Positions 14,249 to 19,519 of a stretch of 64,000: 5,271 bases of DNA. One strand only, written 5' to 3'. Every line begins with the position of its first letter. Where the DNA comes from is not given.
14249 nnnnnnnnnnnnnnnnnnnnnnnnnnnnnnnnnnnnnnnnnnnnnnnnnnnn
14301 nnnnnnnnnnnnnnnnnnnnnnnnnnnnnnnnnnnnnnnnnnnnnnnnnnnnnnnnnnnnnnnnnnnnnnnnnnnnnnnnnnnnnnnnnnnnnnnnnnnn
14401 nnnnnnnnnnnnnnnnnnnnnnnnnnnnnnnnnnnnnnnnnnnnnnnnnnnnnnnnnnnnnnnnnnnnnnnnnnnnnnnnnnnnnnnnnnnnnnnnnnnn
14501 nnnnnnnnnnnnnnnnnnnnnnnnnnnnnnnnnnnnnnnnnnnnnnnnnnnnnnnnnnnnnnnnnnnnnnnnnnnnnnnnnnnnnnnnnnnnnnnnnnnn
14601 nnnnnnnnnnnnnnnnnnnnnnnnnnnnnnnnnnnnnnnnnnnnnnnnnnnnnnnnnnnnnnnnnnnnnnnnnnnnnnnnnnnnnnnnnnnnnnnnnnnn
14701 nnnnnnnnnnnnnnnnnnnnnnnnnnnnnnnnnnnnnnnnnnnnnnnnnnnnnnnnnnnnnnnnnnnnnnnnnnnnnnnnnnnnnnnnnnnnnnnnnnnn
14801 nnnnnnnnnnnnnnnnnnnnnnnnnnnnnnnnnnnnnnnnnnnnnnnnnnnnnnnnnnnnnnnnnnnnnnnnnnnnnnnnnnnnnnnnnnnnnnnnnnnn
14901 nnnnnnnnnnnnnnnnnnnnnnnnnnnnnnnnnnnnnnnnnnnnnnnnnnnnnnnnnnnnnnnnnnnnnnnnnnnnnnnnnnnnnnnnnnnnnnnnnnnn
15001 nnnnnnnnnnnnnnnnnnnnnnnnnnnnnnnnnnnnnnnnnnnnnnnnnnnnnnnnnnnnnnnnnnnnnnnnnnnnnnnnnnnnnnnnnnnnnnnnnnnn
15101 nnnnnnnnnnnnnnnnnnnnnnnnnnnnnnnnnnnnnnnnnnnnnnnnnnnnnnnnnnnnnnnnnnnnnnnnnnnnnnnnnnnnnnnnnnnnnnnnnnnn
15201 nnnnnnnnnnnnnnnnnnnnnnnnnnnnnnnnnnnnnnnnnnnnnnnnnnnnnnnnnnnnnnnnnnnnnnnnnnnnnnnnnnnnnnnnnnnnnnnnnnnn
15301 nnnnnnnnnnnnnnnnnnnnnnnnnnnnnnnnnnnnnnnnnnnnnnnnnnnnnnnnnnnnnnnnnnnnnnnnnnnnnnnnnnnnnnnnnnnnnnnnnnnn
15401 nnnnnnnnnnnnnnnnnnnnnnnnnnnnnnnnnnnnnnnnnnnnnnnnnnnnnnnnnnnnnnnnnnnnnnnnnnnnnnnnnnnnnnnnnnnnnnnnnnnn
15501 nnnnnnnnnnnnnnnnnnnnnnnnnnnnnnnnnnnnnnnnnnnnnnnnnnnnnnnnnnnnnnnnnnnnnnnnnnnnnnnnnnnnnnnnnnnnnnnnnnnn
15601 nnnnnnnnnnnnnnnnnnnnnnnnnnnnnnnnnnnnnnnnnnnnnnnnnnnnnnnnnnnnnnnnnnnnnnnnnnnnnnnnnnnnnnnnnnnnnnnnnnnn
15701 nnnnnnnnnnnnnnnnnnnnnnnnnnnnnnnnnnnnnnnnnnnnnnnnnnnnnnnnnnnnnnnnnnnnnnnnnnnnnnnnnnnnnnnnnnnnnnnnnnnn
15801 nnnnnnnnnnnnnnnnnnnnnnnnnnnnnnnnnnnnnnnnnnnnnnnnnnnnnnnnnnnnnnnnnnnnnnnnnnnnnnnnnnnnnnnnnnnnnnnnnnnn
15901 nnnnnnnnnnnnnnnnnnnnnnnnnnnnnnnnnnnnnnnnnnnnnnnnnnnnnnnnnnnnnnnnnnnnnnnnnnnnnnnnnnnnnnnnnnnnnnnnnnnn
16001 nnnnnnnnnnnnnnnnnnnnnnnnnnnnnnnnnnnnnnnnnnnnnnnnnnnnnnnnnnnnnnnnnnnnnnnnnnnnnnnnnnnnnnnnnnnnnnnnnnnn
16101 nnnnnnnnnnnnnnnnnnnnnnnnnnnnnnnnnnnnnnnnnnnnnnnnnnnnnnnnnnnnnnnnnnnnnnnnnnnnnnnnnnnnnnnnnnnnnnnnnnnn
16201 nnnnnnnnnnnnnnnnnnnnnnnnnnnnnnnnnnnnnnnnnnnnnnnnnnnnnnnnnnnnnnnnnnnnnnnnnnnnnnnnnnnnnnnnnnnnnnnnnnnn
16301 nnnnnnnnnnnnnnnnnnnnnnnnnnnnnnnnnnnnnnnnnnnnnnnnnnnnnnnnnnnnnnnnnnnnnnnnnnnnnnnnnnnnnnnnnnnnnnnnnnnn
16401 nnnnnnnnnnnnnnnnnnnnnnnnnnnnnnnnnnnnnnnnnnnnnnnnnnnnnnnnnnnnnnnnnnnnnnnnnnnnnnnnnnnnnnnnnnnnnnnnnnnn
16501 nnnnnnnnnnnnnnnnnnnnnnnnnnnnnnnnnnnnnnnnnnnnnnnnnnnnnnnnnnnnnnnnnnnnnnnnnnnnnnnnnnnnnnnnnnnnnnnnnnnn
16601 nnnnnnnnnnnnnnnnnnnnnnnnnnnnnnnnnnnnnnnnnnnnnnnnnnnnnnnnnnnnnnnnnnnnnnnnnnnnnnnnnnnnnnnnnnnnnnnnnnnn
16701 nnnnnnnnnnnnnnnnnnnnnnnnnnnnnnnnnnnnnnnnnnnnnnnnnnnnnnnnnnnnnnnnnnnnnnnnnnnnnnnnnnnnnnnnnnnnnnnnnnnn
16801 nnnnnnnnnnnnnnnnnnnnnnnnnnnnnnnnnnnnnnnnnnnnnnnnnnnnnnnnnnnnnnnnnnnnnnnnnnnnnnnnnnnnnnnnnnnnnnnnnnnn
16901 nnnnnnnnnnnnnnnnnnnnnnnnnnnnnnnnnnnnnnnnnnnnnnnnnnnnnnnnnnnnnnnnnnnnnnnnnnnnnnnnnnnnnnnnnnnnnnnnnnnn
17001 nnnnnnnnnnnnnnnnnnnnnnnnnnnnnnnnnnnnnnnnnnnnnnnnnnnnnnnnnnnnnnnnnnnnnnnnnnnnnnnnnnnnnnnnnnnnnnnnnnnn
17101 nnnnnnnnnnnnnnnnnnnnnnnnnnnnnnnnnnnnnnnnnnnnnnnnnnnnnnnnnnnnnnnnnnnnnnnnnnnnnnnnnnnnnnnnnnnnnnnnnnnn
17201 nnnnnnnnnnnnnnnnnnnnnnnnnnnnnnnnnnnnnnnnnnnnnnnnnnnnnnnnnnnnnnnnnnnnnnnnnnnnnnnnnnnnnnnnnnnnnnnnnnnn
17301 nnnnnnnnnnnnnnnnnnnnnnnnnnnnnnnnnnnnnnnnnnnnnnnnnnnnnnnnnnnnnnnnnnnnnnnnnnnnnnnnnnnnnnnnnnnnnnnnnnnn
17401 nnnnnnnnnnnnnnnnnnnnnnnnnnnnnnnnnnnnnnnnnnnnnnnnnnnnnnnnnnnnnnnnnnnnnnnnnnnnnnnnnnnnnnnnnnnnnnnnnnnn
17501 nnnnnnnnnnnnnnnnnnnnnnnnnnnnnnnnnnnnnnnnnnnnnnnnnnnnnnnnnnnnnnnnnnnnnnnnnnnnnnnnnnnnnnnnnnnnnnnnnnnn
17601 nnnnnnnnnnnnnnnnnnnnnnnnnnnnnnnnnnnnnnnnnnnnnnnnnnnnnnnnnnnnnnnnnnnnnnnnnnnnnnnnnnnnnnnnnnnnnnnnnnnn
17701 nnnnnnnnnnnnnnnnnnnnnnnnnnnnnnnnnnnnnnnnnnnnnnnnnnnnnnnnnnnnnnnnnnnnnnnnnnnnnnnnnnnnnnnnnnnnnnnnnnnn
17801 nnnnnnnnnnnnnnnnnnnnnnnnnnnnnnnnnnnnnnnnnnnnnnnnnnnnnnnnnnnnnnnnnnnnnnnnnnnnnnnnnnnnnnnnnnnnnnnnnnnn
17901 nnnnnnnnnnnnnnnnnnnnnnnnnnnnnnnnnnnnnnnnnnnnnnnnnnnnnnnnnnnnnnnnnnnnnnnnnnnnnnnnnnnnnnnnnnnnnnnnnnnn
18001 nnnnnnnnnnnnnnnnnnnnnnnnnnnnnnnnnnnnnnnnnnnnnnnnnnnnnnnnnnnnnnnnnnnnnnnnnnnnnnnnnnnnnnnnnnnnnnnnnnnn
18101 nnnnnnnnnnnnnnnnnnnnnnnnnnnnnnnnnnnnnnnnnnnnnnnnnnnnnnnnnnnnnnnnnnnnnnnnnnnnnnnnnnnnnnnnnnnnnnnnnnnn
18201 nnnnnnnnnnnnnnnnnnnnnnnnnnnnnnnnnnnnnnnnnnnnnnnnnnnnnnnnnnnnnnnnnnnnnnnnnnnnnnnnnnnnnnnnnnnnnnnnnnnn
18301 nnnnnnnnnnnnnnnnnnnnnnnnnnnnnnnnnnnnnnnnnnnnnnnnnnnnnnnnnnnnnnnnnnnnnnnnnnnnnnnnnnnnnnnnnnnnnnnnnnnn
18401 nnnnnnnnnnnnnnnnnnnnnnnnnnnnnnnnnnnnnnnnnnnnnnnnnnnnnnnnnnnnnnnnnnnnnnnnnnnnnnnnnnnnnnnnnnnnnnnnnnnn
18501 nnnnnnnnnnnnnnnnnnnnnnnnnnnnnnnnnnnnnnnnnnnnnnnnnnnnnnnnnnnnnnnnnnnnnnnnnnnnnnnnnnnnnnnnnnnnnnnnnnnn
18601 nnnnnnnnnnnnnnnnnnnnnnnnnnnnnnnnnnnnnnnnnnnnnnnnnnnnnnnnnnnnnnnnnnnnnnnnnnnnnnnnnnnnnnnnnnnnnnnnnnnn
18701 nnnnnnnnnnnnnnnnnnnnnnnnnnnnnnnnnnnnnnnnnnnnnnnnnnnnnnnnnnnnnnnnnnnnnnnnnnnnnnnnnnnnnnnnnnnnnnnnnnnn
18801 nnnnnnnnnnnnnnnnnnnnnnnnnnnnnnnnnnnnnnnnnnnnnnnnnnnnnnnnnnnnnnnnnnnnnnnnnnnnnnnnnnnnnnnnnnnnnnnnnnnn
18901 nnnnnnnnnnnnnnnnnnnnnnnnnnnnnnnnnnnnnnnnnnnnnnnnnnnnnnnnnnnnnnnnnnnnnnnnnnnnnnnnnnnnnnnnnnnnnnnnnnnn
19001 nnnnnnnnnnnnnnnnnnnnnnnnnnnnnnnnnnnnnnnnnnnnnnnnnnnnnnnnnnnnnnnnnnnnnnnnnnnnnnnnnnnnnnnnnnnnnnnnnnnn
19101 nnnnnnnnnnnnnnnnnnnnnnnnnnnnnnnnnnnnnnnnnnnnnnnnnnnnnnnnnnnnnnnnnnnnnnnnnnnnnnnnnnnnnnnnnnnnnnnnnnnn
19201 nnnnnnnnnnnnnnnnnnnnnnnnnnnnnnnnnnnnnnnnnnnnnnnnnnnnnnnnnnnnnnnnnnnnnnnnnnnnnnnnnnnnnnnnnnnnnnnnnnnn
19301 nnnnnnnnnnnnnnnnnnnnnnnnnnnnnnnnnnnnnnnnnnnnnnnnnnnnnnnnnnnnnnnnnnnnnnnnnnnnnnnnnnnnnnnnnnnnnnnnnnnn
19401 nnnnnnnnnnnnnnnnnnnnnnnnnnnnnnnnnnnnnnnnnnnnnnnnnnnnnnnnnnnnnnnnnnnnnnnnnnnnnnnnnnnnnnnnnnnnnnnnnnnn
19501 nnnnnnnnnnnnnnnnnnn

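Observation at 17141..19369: ECF sigma factor fused to a membrane span and a ~375-residue Gly/Gln/Thr/Ser repeat tail, with two alternative open tail frames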

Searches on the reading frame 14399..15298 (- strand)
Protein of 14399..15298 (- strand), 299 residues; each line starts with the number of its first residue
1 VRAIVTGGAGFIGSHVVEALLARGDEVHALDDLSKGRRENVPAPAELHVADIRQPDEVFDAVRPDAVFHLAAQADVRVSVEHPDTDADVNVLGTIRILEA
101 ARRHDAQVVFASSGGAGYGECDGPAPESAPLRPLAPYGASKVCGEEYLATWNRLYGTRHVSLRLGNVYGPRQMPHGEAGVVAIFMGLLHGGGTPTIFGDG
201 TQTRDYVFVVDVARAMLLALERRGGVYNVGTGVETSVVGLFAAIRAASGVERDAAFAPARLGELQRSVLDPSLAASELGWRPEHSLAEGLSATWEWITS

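Call 43: search_protein_families(library=pfam, proteins=[window:14399-15298:-], max_evalue=0.01)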
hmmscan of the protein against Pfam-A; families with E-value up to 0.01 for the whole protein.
window:14399-15298:- (299 aa): 8 families
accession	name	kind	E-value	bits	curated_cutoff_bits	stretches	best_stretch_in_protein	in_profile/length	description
PF01370.27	Epimerase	-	6.5e-64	216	20.9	1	4-230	2-240/240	NAD dependent epimerase/dehydratase family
PF16363.11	GDP_Man_Dehyd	-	1.6e-54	186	27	1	4-291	1-330/332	GDP-mannose 4,6 dehydratase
PF04321.23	RmlD_sub_bind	-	9e-21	74.6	27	1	1-252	1-235/287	RmlD substrate binding domain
PF01073.25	3Beta_HSD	-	5e-18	65.6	22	1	4-220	1-229/280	3-beta hydroxysteroid dehydrogenase/isomerase family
PF07993.18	NAD_binding_4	-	1.5e-11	44.4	20.1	1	65-215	90-257/258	Male sterility protein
PF02719.21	Polysacc_synt_2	-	2.5e-11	43.8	20.2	1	4-244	2-243/293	Polysaccharide biosynthesis protein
PF13460.12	NAD_binding_10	-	7.9e-08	32.8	27.2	1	7-149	1-132/184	NAD(P)H-binding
PF00106.31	adh_short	-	0.0082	16.1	26.6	0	3-62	3-68/195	short chain dehydrogenase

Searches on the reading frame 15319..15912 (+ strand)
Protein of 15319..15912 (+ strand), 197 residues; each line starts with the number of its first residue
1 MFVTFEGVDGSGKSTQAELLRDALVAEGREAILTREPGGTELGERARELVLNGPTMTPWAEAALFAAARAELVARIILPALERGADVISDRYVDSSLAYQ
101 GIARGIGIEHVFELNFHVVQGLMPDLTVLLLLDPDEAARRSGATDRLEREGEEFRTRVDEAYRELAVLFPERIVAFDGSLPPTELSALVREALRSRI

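Call 43: search_protein_families(library=pfam, proteins=[window:15319-15912:+], max_evalue=0.01)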
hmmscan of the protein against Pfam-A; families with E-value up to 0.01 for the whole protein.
window:15319-15912:+ (197 aa): 2 families
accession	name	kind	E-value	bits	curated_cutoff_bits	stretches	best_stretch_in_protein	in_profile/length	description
PF02223.23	Thymidylate_kin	-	6.6e-48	163.3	27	1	5-185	1-181/185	Thymidylate kinase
PF13521.12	AAA_28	-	0.0052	17.5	27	1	3-167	2-151/164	AAA domain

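Call 55: find_encoding_contigs(protein=window:15319-15912:+, flank=6000, max_places=6)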
Protein window:15319-15912:+ (197 aa): no gene with exactly this product is on record in the collection.

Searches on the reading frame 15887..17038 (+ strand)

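Call 5: search_protein_families(library=pfam, proteins=[window:15887-17038:+], max_evalue=0.01)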
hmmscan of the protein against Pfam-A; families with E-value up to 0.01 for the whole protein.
window:15887-17038:+ (383 aa): 1 family
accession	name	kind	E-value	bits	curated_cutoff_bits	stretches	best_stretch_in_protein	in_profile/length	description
PF13177.12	DNA_pol3_delta2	-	2.1e-34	119.3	27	1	43-175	15-160/161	DNA polymerase III, delta subunit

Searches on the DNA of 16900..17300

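Call 46: search_rna_families(source=window, start=16900, end=17300, threshold=evalue, max_evalue=1)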
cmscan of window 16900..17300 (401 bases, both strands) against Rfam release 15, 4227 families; matches with E-value up to 1: 0.
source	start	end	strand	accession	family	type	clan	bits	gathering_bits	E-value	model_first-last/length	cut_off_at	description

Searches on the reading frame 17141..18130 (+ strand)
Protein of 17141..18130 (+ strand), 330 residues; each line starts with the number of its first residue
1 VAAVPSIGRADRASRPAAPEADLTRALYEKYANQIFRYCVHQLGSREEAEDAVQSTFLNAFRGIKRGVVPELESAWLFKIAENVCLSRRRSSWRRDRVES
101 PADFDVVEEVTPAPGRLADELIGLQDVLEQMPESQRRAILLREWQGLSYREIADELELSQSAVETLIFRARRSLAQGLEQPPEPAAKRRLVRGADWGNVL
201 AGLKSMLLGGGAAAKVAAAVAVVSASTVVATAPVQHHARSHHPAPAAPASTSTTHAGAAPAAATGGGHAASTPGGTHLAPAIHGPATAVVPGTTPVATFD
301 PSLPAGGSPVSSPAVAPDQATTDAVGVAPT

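Call 9: find_homologous_proteins(query=window:17141-18130:+, max_evalue=0.001)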
Query window:17141-18130:+ (330 aa): 5000 proteins with E <= 0.001 among 8000 candidates; the best 120 are listed.
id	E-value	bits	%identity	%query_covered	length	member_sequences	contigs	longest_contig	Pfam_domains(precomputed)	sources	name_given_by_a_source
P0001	1.4e-152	526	78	99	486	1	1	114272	PF04545.23,PF04542.21,PF08281.19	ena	-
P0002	1.3e-136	473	87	79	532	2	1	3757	PF04545.23,PF04542.21,PF08281.19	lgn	-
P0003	2.1e-134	466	87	76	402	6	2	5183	PF07638.18,PF04545.23,PF04542.21,PF08281.19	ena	-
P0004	1.7e-132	460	83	80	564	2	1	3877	PF07638.18,PF04545.23,PF04542.21,PF08281.19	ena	-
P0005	1.5e-128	447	75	85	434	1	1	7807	PF07638.18,PF04545.23,PF04542.21,PF08281.19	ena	-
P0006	2.8e-128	446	83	73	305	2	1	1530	PF07638.18,PF04545.23,PF04542.21,PF08281.19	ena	-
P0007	5.3e-128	445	71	98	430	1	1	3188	PF07638.18,PF04545.23,PF04542.21,PF08281.19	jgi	jgi:RNA polymerase sigma factor (sigma-70 family)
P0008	8.6e-128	444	68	86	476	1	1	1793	PF07638.18,PF04545.23,PF04542.21,PF08281.19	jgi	jgi:RNA polymerase sigma factor (sigma-70 family)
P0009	1.3e-127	444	74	91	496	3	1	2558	PF07638.18,PF04545.23,PF04542.21,PF08281.19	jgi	jgi:RNA polymerase sigma factor (sigma-70 family)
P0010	2.1e-127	443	84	73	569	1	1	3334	PF07638.18,PF04545.23,PF04542.21,PF08281.19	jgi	jgi:RNA polymerase sigma factor (sigma-70 family)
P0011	2.3e-127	443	77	85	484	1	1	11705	PF07638.18,PF04545.23,PF04542.21,PF08281.19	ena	-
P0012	3.5e-127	442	85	73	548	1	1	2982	PF07638.18,PF04545.23,PF04542.21,PF08281.19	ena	-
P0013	4.2e-127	442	84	73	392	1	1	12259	PF07638.18,PF04545.23,PF04542.21,PF08281.19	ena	-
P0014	5.9e-127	441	82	78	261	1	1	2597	PF07638.18,PF04545.23,PF04542.21,PF08281.19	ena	-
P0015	6.4e-127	441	83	73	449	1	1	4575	PF07638.18,PF04545.23,PF04542.21,PF08281.19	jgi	jgi:RNA polymerase sigma factor (sigma-70 family)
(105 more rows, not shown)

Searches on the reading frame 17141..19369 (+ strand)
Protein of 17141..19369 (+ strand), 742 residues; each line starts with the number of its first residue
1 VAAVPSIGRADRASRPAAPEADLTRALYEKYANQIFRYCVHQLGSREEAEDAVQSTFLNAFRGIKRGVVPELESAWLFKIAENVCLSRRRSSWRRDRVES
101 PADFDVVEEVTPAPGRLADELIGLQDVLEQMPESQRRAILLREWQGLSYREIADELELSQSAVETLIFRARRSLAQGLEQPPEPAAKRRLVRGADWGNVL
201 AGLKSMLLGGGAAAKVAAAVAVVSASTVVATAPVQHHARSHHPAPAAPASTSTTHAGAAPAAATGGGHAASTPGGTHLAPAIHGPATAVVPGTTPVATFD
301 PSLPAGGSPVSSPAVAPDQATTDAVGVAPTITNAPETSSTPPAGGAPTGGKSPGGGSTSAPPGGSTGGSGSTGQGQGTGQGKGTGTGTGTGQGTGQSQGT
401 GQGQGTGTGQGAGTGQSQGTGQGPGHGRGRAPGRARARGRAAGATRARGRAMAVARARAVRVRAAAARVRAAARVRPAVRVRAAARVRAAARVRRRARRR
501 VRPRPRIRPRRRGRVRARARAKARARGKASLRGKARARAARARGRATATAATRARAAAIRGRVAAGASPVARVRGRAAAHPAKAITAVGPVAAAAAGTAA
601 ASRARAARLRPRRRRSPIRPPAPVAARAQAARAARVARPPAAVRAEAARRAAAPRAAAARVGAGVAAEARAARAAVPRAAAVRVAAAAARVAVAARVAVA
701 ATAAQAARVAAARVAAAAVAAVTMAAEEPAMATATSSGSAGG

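Call 5: search_protein_families(library=pfam, proteins=[window:17141-19369:+], max_evalue=0.01)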
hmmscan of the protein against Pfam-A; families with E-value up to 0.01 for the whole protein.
window:17141-19369:+ (742 aa): 4 families
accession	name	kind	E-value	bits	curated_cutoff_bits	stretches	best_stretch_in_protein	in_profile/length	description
PF08281.18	Sigma70_r4_2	-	3e-17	62.4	25.7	1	124-174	4-54/54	Sigma-70, region 4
PF04542.20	Sigma70_r2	-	2.4e-11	43.7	24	1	27-95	1-71/71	Sigma-70 region 2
PF04545.22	Sigma70_r4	-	1.5e-08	34.4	24.1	1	127-174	1-48/50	Sigma-70, region 4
PF07638.17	Sigma70_ECF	-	2.3e-05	24.8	21.1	1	26-176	21-181/185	ECF sigma factor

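Call 6: search_protein_families(library=ncbifam, proteins=[window:17141-19369:+], max_evalue=0.01)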
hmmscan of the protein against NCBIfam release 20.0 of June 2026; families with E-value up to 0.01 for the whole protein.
window:17141-19369:+ (742 aa): 74 families (the best 25 are shown)
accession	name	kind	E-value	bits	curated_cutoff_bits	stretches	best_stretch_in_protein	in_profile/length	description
TIGR02950.1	SigM_subfam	subfamily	6.5e-24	84.6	147.95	1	27-176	5-156/159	RNA polymerase sigma factor, SigM family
TIGR02985.1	Sig70_bacteroi1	subfamily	1.7e-21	77.1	126.4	1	25-177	4-161/162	RNA polymerase sigma-70 factor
NF058625.1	sigma_PG0214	equivalog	2.2e-21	76.3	130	1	30-179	12-162/170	GFO_1088 family ECF-type sigma factor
NF009176.0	PRK12524.1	equivalog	9e-21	74.5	264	1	22-179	26-185/196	RNA polymerase sigma factor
NF007227.0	PRK09645.1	subfamily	1.8e-20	73.6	202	1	15-179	6-171/177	sigma-70 family RNA polymerase sigma factor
NF004113.0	PRK05602.1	equivalog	7.1e-20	71.5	208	1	21-183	44-206/211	RNA polymerase sigma factor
TIGR02937.1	sigma70-ECF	superfamily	1.4e-19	70.3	42.9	1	25-176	4-163/165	sigma-70 family RNA polymerase sigma factor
NF008888.0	PRK11922.1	equivalog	4.2e-19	69.1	204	1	14-180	22-198/231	RNA polymerase sigma factor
TIGR02952.1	Sig70_famx2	equivalog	1.1e-18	67.7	206.45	1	20-176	9-168/170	ECF subfamily RNA polymerase sigma factor, BldN family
NF007225.0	PRK09643.1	equivalog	1.7e-18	67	190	1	25-186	30-190/204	RNA polymerase sigma factor SigM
NF007220.0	PRK09639.1-5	equivalog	1.9e-18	66.9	260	1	26-188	7-174/181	RNA polymerase sigma factor SigX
NF006089.0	PRK08241.1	subfamily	4.8e-18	65.3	240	2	11-98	11-98/343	RNA polymerase subunit sigma-70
TIGR02989.1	Sig-70_gvs1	subfamily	8.2e-18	64.8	124.55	1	26-176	5-156/158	RNA polymerase sigma-70 factor, Rhodopirellula/Verrucomicrobium family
TIGR02959.1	SigZ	equivalog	1.4e-17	64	168.65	1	29-179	2-149/170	RNA polymerase sigma factor SigZ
TIGR02983.1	SigE-fam_strep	subfamily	1.8e-17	63.7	141.55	1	24-180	8-160/162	SigE family RNA polymerase sigma factor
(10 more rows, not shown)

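Call 12: find_encoding_contigs(protein=window:17141-19369:+, flank=3000, max_places=4)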
Protein window:17141-19369:+ (742 aa): no gene with exactly this product is on record in the collection.
